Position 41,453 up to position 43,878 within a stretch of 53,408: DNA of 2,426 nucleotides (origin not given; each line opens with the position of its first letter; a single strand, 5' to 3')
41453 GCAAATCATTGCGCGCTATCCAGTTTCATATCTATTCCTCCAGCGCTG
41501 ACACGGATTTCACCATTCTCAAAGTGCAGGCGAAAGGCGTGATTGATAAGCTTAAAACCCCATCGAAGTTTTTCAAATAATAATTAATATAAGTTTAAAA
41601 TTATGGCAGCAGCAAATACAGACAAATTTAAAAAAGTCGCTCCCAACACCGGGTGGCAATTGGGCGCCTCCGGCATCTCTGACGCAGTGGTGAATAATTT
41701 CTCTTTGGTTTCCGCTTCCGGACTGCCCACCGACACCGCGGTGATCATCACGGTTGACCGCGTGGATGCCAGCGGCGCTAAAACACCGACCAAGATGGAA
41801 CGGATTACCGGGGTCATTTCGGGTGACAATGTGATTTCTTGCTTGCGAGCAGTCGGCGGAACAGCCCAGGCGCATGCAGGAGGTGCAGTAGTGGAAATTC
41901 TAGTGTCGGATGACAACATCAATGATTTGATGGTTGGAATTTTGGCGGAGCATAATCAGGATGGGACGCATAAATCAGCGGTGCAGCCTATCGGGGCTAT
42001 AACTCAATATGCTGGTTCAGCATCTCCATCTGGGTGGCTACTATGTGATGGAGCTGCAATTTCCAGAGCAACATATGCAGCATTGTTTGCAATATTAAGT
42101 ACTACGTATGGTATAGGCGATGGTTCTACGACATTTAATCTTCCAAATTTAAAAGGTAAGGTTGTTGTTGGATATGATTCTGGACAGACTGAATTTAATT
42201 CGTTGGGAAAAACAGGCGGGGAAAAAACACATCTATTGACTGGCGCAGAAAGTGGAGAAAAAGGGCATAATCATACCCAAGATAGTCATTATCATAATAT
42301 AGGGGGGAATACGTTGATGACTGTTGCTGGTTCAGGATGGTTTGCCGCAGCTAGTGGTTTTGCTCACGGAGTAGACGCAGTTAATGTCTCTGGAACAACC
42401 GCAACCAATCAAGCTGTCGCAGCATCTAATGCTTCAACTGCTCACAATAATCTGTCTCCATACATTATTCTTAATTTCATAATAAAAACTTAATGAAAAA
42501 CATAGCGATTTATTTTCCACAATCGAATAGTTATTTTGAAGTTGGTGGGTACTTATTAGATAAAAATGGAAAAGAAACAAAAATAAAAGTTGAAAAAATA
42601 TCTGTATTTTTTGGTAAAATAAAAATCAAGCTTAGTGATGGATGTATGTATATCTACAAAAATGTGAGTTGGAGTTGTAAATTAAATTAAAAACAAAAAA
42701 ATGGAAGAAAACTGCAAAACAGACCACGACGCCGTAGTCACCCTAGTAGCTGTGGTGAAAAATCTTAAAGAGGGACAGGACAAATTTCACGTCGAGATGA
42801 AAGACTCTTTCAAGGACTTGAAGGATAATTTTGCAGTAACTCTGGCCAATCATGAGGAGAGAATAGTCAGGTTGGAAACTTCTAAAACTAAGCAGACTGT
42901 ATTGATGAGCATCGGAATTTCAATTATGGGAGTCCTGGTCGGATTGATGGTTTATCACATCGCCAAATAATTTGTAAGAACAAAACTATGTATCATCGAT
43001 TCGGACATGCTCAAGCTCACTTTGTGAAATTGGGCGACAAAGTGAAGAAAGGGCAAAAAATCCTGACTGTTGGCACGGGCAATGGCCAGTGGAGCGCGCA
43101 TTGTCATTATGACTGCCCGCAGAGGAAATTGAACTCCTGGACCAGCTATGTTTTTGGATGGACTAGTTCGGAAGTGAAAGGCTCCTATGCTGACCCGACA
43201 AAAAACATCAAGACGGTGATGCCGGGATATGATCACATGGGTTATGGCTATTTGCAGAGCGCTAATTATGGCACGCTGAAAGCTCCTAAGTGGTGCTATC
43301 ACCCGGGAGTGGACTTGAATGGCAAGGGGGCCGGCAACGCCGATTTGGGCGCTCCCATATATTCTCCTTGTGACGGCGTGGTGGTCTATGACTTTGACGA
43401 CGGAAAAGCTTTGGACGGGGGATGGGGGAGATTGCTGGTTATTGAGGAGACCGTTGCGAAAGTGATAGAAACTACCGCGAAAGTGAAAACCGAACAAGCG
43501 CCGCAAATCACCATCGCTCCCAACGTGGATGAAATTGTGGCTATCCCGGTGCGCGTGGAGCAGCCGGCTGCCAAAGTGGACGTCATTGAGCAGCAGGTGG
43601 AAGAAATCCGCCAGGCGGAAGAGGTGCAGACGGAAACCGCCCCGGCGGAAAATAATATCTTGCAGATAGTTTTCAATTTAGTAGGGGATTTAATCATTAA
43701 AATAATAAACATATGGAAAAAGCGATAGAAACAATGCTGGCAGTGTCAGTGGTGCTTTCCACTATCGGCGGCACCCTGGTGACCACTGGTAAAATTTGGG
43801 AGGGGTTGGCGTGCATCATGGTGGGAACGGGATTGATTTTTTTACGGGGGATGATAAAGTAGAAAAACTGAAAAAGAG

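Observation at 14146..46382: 32-kb prophage-like element inserted exactly at the CIRCE operator region of the hrcA-grpE-dnaK heat-shock locus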

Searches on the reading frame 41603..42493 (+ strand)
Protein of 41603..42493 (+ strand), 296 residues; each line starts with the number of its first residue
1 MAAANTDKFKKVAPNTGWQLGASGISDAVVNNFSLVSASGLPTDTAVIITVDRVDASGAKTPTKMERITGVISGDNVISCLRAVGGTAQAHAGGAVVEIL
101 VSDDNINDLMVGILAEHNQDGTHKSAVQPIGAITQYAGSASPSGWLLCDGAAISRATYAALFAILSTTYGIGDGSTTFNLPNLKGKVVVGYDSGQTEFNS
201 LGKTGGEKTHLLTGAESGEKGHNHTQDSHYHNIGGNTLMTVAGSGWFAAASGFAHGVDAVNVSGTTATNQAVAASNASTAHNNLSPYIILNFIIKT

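Call 57: search_protein_families(library=pfam, proteins=[window:41603-42493:+], max_evalue=0.01)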
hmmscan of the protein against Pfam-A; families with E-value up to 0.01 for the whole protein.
window:41603-42493:+ (296 aa): 2 families
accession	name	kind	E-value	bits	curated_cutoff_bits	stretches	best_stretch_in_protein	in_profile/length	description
PF07484.17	Collar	-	6.9e-23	80.8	24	1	131-188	1-57/57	Phage Tail Collar Domain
PF21939.1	Gp10_C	-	3.5e-05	25.2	27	1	184-292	34-135/139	Baseplate structural protein Gp10, C-terminal domain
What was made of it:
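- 41603..42493 (+): Tail fibre with a collar domain. Pfam Collar 6.9e-23 (call 57).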

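Call 60: search_protein_families(library=phrogs, proteins=[window:41603-42493:+], max_evalue=0.001)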
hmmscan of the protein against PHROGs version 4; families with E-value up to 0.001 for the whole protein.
window:41603-42493:+ (296 aa): 19 families
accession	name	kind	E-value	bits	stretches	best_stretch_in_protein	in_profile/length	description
phrog_9116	-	tail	9.9e-44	150.8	1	124-294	55-209/455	tail protein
phrog_8763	-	tail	1.7e-21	77.1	1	113-295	527-747/1024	tail protein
phrog_19618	-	tail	1.8e-20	74.3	1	58-239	70-247/387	tail collar protein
phrog_1858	-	tail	1.1e-18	67.6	1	117-295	127-292/1018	tail fiber protein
phrog_1800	-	tail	6.3e-17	62.7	1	97-296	360-545/545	tail collar fiber protein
phrog_25747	-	tail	1.7e-16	60.3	1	130-280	680-834/901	tail fiber protein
phrog_523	-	tail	2.6e-15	57.2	1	13-295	381-636/673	tail collar fiber protein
phrog_327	-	tail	9.1e-15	56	1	74-282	259-427/618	tail protein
phrog_38759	-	unknown function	3.8e-14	53.1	1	133-237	758-871/920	-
phrog_14307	-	unknown function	3e-09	37.7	1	121-228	41-130/137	-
phrog_2097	-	tail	1.1e-08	35.3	1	35-282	301-550/644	tail fiber protein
phrog_6256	-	tail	1.5e-08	35.2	1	128-259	289-406/686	tail fiber protein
phrog_31611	-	tail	2.5e-08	34.5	1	140-277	174-310/385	tail collar protein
phrog_8469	-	tail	3.8e-08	34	1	127-235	124-208/303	tail fiber protein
phrog_3100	-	tail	1.2e-06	30.1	1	126-270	216-360/382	tail fiber protein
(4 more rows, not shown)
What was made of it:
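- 41603..42493 (+): PHROG 9116, 1e-43 (call 60).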

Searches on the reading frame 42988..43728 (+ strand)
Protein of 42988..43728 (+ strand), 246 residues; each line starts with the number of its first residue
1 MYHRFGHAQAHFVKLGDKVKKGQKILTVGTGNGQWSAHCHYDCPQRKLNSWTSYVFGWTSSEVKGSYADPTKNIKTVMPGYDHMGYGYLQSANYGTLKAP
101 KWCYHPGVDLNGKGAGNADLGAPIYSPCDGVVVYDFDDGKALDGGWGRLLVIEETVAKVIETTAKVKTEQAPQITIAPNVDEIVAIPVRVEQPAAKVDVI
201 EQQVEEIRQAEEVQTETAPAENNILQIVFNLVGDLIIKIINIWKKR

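Call 57: search_protein_families(library=pfam, proteins=[window:42988-43728:+], max_evalue=0.01)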
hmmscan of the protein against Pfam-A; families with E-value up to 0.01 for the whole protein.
window:42988-43728:+ (246 aa): 1 family
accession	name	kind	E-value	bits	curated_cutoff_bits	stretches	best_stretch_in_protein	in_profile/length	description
PF01551.29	Peptidase_M23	-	1.3e-08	35.4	28.7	1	2-43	46-87/96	Peptidase family M23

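Call 60: search_protein_families(library=phrogs, proteins=[window:42988-43728:+], max_evalue=0.001)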
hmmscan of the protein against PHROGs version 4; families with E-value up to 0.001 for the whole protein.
window:42988-43728:+ (246 aa): 2 families
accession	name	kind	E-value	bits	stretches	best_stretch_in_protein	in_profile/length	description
phrog_7767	-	other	1.5e-09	38.8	1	3-46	66-109/194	metallo-endopeptidase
phrog_14988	-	other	1.2e-07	32.8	0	101-161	29-85/272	peptidase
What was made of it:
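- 42988..43728 (+): M23-like peptidase (probable lysin). Only the C-terminal half of the domain is matched. Calls 57, 60.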
